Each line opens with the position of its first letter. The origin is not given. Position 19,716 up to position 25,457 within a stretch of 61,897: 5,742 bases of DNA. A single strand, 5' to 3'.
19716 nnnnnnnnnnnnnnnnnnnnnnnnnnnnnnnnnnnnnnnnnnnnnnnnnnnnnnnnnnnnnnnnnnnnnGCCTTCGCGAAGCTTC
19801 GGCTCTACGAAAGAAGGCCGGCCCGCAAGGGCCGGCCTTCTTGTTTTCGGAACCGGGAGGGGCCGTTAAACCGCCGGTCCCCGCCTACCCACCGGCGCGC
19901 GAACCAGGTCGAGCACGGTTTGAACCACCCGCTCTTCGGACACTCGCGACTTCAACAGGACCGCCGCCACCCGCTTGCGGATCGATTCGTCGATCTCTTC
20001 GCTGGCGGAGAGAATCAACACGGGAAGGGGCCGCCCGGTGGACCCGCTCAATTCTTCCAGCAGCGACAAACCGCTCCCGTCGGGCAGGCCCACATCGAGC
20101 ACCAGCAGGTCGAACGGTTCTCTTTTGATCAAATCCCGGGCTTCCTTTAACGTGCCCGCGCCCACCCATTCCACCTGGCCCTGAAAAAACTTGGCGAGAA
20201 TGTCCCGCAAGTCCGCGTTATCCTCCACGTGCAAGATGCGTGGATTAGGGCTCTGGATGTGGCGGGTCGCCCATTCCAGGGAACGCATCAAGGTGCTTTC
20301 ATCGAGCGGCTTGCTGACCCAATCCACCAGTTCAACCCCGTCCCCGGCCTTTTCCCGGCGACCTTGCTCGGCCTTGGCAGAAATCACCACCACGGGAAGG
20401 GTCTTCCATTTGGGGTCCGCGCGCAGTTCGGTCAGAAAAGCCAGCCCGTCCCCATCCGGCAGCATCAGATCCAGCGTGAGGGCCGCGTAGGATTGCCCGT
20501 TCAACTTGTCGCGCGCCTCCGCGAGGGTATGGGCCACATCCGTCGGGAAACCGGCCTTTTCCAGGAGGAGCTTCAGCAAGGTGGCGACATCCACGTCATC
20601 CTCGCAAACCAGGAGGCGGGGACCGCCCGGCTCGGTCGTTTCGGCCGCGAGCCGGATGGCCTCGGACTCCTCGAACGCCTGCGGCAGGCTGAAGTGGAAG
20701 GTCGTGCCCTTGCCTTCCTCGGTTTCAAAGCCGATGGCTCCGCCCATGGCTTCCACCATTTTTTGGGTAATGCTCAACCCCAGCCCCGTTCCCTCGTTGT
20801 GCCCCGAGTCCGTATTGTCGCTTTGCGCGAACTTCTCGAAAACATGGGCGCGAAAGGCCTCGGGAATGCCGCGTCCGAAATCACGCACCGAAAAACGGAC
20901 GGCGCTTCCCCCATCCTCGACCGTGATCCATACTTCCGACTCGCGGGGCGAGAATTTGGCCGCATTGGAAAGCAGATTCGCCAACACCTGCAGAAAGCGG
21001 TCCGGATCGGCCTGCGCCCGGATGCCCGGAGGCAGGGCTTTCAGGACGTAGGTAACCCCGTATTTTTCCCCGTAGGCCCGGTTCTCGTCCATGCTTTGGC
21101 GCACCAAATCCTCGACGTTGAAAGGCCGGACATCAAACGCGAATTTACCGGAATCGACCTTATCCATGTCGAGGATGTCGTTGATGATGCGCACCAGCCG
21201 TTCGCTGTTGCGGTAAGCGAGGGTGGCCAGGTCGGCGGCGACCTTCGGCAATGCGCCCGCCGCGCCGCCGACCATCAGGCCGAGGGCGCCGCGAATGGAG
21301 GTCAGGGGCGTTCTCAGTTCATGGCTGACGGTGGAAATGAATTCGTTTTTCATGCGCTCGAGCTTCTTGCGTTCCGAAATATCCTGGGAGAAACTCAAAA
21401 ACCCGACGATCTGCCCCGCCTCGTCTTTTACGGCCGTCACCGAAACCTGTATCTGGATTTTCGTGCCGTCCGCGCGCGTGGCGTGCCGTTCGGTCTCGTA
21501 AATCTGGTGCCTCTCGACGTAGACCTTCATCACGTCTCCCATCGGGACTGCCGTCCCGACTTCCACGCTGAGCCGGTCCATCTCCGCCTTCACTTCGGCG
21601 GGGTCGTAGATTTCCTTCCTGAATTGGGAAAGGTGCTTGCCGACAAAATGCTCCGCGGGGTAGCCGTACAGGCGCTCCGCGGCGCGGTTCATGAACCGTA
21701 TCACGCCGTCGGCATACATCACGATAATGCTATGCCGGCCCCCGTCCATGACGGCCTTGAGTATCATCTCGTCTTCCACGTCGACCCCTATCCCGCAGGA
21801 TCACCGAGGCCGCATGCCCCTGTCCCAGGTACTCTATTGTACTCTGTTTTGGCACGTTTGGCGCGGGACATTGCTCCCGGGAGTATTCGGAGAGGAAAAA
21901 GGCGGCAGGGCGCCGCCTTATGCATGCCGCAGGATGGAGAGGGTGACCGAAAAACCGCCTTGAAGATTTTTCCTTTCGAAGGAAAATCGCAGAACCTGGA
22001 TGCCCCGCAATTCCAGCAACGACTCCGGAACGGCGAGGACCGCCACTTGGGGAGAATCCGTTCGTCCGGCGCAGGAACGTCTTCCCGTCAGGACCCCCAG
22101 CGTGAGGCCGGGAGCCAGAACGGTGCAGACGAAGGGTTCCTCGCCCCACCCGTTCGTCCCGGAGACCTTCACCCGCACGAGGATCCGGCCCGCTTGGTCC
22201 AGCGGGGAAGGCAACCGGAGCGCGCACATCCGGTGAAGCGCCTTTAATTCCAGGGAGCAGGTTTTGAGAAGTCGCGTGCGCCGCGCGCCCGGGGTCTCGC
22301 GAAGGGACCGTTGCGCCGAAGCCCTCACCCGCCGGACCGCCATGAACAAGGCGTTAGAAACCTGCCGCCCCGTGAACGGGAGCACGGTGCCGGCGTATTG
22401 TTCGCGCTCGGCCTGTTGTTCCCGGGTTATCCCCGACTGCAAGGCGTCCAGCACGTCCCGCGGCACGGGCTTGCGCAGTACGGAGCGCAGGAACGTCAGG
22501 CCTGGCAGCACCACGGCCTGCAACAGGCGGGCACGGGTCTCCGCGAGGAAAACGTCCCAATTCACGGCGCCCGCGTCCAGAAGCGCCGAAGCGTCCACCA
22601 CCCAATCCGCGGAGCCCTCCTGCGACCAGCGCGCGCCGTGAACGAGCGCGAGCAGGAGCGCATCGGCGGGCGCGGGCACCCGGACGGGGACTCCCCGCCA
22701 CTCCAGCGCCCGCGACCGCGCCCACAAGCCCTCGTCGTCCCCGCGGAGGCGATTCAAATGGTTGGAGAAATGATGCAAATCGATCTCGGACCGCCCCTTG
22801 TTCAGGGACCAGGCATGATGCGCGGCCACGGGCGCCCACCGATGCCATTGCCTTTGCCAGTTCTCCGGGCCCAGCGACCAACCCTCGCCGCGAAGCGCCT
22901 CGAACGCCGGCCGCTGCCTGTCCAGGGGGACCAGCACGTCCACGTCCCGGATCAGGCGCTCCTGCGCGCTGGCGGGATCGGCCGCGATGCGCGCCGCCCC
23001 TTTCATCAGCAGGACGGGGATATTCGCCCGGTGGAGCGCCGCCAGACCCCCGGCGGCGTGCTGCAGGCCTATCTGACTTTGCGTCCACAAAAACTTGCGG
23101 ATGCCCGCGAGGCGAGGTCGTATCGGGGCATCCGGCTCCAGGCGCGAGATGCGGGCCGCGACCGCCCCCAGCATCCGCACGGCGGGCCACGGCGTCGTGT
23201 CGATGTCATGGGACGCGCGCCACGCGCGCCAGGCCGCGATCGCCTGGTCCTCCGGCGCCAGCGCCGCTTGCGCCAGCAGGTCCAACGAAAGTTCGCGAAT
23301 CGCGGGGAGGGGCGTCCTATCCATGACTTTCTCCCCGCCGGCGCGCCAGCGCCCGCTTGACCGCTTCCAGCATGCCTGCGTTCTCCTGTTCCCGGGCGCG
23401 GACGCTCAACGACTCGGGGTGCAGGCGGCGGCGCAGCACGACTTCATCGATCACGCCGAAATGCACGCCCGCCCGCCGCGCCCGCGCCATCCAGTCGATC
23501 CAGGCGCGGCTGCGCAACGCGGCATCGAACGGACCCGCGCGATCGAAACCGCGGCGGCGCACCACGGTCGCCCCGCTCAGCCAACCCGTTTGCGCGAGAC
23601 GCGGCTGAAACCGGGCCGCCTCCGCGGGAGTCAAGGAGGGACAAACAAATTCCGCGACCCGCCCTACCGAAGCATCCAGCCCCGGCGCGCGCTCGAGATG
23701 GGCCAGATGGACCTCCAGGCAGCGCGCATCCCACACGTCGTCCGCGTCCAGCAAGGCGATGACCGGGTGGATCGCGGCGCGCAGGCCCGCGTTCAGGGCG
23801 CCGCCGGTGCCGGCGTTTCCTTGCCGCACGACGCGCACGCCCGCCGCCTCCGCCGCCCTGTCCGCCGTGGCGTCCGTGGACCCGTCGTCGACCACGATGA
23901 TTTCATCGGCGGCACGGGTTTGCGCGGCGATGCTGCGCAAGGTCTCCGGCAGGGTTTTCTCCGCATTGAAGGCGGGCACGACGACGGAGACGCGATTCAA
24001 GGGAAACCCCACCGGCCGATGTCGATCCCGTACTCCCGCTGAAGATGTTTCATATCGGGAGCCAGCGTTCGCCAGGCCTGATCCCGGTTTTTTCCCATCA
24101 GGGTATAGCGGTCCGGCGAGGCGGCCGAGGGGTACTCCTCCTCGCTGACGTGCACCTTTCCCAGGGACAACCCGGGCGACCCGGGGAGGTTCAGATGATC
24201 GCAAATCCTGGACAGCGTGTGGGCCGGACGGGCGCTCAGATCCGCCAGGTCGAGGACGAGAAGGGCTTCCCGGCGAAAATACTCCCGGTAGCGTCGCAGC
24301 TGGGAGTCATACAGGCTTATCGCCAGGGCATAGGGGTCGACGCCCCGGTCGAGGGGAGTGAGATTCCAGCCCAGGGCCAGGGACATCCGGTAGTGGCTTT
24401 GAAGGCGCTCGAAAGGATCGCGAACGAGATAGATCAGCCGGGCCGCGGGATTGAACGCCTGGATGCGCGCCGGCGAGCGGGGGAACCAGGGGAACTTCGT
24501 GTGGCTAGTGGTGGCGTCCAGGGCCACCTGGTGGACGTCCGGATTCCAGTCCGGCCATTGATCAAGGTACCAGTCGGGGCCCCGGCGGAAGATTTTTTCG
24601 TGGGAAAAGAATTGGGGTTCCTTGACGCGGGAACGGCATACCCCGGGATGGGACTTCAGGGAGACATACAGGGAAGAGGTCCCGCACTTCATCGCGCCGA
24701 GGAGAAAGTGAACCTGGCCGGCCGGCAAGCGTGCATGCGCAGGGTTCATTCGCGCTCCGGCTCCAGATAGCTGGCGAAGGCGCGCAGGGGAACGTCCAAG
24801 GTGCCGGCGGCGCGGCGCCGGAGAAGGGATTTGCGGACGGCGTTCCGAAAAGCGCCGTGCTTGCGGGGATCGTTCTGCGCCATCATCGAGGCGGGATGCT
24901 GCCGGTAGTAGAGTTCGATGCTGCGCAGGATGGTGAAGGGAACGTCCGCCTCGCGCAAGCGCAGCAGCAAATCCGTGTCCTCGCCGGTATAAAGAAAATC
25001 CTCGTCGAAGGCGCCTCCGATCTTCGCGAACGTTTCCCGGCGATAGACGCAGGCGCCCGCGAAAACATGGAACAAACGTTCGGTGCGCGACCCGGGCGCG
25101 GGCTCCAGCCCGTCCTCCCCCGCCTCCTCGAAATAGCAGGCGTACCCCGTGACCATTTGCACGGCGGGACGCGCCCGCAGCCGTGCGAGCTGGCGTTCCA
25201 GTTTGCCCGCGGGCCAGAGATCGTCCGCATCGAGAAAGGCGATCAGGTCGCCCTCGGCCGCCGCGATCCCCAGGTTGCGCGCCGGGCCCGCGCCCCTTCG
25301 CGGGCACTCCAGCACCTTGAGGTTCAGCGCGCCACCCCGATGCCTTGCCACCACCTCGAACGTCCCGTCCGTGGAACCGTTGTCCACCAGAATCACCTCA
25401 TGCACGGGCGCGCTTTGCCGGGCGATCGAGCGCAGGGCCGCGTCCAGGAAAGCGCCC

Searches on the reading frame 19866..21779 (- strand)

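Call 29: search_protein_families(library=pfam, proteins=[window:19866-21779:-], max_evalue=0.001)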
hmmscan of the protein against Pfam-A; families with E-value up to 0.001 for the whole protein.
window:19866-21779:- (637 aa): 7 families
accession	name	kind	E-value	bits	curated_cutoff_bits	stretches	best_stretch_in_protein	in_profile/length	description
PF00072.30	Response_reg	-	3.5e-31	108.1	30.2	2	390-501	2-110/111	Response regulator receiver domain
PF02518.31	HATPase_c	-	9.5e-30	103.7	26.4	1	258-367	2-109/111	Histidine kinase-, DNA gyrase B-, and HSP90-like ATPase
PF00512.31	HisKA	-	8e-17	61.5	26.9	1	143-211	1-66/66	His Kinase A (phospho-acceptor) domain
PF13426.13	PAS_9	-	1.4e-12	48.2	27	1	17-136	3-103/103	PAS domain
PF08448.16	PAS_4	-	4.6e-12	46.6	23.1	1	18-138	8-109/110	PAS fold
PF00989.32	PAS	-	4.5e-10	40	22.6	1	18-134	14-113/113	PAS fold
PF24820.1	Diguanyl_cycl_sensor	-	0.00048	20.5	28.1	0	16-125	7-104/109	Diguanylate cyclase-like sensor domain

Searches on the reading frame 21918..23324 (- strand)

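Call 72: search_protein_families(library=pfam, proteins=[window:21918-23324:-], max_evalue=0.00001)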
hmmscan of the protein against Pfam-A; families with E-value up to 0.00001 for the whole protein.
window:21918-23324:- (468 aa): 1 family
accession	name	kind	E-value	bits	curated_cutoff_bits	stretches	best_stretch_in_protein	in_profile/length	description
PF14907.12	NTP_transf_5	-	3e-24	86.4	31.2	1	52-282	18-247/249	Uncharacterised nucleotidyltransferase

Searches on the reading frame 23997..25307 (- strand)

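Call 72: search_protein_families(library=pfam, proteins=[window:23997-25307:-], max_evalue=0.00001)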
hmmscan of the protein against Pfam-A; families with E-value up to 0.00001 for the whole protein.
window:23997-25307:- (436 aa): 2 families
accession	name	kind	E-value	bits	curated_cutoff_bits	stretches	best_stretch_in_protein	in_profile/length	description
PF13469.12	Sulfotransfer_3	-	9.1e-12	46.1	27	1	201-375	3-213/216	Sulfotransferase family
PF00685.33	Sulfotransfer_1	-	5.4e-08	33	22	1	201-376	5-183/255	Sulfotransferase domain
